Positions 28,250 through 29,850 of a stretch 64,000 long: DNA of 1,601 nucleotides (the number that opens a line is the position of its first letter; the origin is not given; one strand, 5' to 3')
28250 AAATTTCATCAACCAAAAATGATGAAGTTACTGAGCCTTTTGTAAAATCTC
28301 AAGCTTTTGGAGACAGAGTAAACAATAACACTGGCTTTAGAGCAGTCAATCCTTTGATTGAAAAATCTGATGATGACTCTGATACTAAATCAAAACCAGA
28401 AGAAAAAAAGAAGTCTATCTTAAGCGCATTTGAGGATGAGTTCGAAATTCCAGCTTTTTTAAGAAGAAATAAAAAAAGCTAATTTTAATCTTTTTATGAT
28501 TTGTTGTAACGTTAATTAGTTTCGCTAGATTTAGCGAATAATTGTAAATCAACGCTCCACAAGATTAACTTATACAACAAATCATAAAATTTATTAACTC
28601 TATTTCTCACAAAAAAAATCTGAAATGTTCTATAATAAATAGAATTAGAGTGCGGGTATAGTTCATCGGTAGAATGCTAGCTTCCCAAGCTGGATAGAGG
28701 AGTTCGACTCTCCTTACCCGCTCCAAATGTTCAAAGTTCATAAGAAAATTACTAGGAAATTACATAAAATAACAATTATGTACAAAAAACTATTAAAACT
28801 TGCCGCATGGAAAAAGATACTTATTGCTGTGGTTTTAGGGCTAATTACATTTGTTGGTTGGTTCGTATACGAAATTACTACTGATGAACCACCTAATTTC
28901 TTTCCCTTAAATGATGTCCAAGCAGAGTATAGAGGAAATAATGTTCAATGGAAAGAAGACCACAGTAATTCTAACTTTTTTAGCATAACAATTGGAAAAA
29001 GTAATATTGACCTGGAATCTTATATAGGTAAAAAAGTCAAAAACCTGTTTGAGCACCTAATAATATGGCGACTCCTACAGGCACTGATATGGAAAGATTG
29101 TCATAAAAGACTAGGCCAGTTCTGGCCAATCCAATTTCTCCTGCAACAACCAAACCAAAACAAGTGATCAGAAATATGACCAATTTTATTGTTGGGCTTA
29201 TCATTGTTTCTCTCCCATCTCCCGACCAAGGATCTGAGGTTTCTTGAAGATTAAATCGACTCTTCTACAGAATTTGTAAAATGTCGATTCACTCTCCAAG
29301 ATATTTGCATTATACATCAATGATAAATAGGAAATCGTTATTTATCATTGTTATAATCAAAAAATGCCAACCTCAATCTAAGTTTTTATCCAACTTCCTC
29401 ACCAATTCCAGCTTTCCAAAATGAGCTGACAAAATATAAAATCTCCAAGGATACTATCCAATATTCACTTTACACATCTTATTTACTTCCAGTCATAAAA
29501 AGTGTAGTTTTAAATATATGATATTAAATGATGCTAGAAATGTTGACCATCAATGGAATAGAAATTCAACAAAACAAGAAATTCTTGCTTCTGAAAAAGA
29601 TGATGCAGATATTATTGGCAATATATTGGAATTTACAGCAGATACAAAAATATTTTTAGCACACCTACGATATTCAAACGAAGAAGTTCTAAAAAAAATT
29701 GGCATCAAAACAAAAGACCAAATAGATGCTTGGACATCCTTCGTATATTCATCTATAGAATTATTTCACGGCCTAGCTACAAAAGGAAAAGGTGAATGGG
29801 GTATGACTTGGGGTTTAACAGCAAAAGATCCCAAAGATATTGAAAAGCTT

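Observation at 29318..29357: Perfect 12-bp palindrome overlapping the -10 box of the island operon promoter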

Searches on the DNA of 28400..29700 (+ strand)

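Call 13: search_rna_families(source=window, start=28400, end=29700, threshold=evalue, max_evalue=10)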
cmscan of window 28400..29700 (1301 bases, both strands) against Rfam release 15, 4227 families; matches with E-value up to 10: 9.
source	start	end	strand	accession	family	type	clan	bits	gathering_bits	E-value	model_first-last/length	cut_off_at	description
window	28652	28722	+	RF00005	tRNA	Gene; tRNA;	CL00001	59.5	29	5.1e-12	1-71/71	no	tRNA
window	28475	28525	-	RF02844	RefA9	Gene; antisense;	-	21.6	49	1.7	1-64/64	no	Enterococcus sRNA A9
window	29206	29249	+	RF01334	CRISPR-DR21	Gene; CRISPR;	-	19.3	48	3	1-37/37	no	CRISPR RNA direct repeat element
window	28598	28730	+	RF02905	sRNA41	Gene; sRNA;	-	17.6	45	7.4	1-113/113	no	Archaeal Small RNA 41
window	29541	29637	+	RF00135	snoZ223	Gene; snRNA; snoRNA; CD-box;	CL00051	17.4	45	5.3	1-94/94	no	Small nucleolar RNA Z223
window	29548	29616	+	RF04315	manA-II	Cis-reg;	-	16.5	100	7.6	1-147/147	no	manA_II ncRNA motif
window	29303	29374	-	RF00859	mir-234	Gene; miRNA;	CL00092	16.5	58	8.3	1-70/70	no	mir-234 microRNA precursor family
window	28932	28991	-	RF02108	DLEU2_4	Gene; lncRNA;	-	16.4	40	2.2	1-58/58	no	Deleted in lymphocytic leukemia 2 conserved region 4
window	29525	29594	+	RF01563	DdR13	Gene; snRNA; snoRNA; CD-box;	-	14.3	65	6.4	1-80/80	no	Dictyostelium snoRNA DdR13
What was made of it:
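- Tried and rejected: Apart from tRNA-Gly(CCC), only noise (call 13).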

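Call 70: search_dna_similar(query=window:29040-29520:+, collection=phages, mode=distant, max_evalue=0.01, max_rows=10)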
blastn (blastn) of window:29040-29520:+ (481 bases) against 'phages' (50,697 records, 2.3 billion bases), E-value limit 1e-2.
No match.

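Call 71: search_dna_similar(query=window:29040-29520:+, collection=plasmids, mode=distant, max_evalue=0.01, max_rows=10)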
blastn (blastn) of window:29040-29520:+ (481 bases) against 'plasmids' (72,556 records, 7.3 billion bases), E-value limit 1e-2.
No match.

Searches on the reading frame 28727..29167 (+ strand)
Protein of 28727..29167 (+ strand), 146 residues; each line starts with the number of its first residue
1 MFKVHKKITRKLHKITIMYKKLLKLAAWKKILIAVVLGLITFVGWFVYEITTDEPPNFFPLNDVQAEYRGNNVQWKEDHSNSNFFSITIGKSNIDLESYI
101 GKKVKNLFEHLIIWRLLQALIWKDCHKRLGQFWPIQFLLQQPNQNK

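Call 10: search_protein_families(library=pfam, proteins=[window:28727-29167:+], max_evalue=0.01)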
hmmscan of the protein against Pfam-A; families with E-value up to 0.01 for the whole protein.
window:28727-29167:+ (146 aa): 0 families

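Call 32: find_homologous_proteins(query=window:28727-29167:+, max_evalue=0.01)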
Query window:28727-29167:+ (146 aa): 9 proteins with E <= 0.01 among 29 candidates.
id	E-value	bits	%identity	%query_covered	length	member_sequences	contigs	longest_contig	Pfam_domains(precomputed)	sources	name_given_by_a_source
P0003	1.0e-82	293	100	88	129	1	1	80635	-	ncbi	-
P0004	3.9e-42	162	65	57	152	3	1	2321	-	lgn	-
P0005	2.4e-41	159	67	62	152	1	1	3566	-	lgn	-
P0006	1.1e-40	157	61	69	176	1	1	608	-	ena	-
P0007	3.9e-40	155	65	62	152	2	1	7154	-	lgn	-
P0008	7.8e-40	154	65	62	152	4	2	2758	-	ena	-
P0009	5.8e-39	151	61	64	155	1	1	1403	-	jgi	jgi:hypothetical protein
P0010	5.1e-34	135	57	62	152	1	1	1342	-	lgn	-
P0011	2.1e-26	111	50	62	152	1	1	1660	-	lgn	-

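Call 34: find_encoding_contigs(protein=P0007, flank=5000, max_places=4)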
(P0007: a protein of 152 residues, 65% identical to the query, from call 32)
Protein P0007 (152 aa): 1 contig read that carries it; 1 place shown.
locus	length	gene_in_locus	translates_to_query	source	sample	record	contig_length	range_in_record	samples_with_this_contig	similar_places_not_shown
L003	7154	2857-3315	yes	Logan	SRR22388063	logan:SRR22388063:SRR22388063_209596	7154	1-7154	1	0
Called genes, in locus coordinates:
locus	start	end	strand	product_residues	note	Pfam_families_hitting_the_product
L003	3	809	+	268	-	?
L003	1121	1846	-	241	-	-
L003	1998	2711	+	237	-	-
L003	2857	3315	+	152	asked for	-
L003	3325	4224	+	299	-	PF00702:Hydrolase (faint), PF08282:Hydrolase_3, PF05116:S6PP (weak)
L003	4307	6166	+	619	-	PF01411:tRNA-synt_2c, PF07973:tRNA_SAD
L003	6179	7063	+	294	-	PF10672:Methyltrans_SAM, PF03602:Cons_hypoth95 (weak), PF09445:Methyltransf_15 (weak)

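Call 35: find_encoding_contigs(protein=P0005, flank=5000, max_places=4)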
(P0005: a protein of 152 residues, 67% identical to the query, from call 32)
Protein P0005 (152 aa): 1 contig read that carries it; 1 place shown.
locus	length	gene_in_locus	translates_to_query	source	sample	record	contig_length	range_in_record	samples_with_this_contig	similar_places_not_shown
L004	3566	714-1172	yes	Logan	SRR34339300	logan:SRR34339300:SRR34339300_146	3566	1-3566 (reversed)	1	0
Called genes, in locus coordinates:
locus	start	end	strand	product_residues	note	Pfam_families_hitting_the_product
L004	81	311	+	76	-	PF00730:HhH-GPD (weak)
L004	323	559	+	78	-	-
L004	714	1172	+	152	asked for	-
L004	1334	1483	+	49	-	-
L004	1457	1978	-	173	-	PF06941:NT5C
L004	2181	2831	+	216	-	-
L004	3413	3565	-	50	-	?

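Call 55: find_encoding_contigs(protein=P0003, flank=3000, max_places=10)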
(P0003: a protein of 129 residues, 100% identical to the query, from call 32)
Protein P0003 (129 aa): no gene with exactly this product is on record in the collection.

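Call 56: find_encoding_contigs(protein=P0004, flank=3000, max_places=4)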
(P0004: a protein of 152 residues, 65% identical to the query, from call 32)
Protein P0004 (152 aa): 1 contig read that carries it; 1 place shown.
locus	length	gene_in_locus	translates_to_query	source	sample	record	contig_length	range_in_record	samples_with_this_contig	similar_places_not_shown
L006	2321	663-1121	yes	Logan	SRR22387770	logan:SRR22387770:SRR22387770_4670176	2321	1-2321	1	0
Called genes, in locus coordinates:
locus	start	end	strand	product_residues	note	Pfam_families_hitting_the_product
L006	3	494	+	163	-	?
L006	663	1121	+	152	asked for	-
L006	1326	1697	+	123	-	-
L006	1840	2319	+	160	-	?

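Call 61: search_protein_families(library=phrogs, proteins=[P0005], max_evalue=0.05)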
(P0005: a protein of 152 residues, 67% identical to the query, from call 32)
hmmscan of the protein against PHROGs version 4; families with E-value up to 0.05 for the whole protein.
P0005 (152 aa): 0 families

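Call 62: search_protein_families(library=ncbifam, proteins=[P0005], max_evalue=0.05)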
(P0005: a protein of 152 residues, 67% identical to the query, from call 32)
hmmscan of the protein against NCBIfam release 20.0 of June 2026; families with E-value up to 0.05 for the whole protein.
P0005 (152 aa): 0 families

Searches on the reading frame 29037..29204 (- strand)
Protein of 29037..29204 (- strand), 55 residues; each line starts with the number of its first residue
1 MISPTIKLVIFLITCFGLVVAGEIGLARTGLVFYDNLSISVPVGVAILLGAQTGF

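Call 36: find_homologous_proteins(query=window:29037-29204:-, max_evalue=0.1)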
Query window:29037-29204:-: no candidate shares three 5-residue words with the query. No homologue found.

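Call 61: search_protein_families(library=phrogs, proteins=[window:29037-29204:-], max_evalue=0.05)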
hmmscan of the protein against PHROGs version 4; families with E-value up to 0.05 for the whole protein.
window:29037-29204:- (55 aa): 0 families

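Call 62: search_protein_families(library=ncbifam, proteins=[window:29037-29204:-], max_evalue=0.05)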
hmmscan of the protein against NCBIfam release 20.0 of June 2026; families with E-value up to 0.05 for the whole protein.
window:29037-29204:- (55 aa): 0 families
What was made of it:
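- Closest known: Type I toxin-antitoxin loci. Different: It has no homologue (calls 36, 62).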

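Call 93: find_encoding_contigs(protein=window:29037-29204:-, flank=3000, max_places=5)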
Protein window:29037-29204:- (55 aa): no gene with exactly this product is on record in the collection.

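Call 99: find_related_loci(query=window:29037-29204:-, collection=viral_contigs, flank=3000)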
Query window:29037-29204:- (55 aa) in viral_contigs; peptide patterns used: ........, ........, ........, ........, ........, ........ (x = any residue, [..] = any of these).
54 stretches matched a pattern, but none encodes a relative of the query by tblastn (E <= 1e-3).
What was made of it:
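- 29037..29204 (-): ORF55, a putative small hydrophobic protein: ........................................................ No homologue was found (calls 36, 93, 99).
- Tried and rejected: None by word index, Pfam-free libraries or viral contigs (calls 36, 61, 62, 99).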
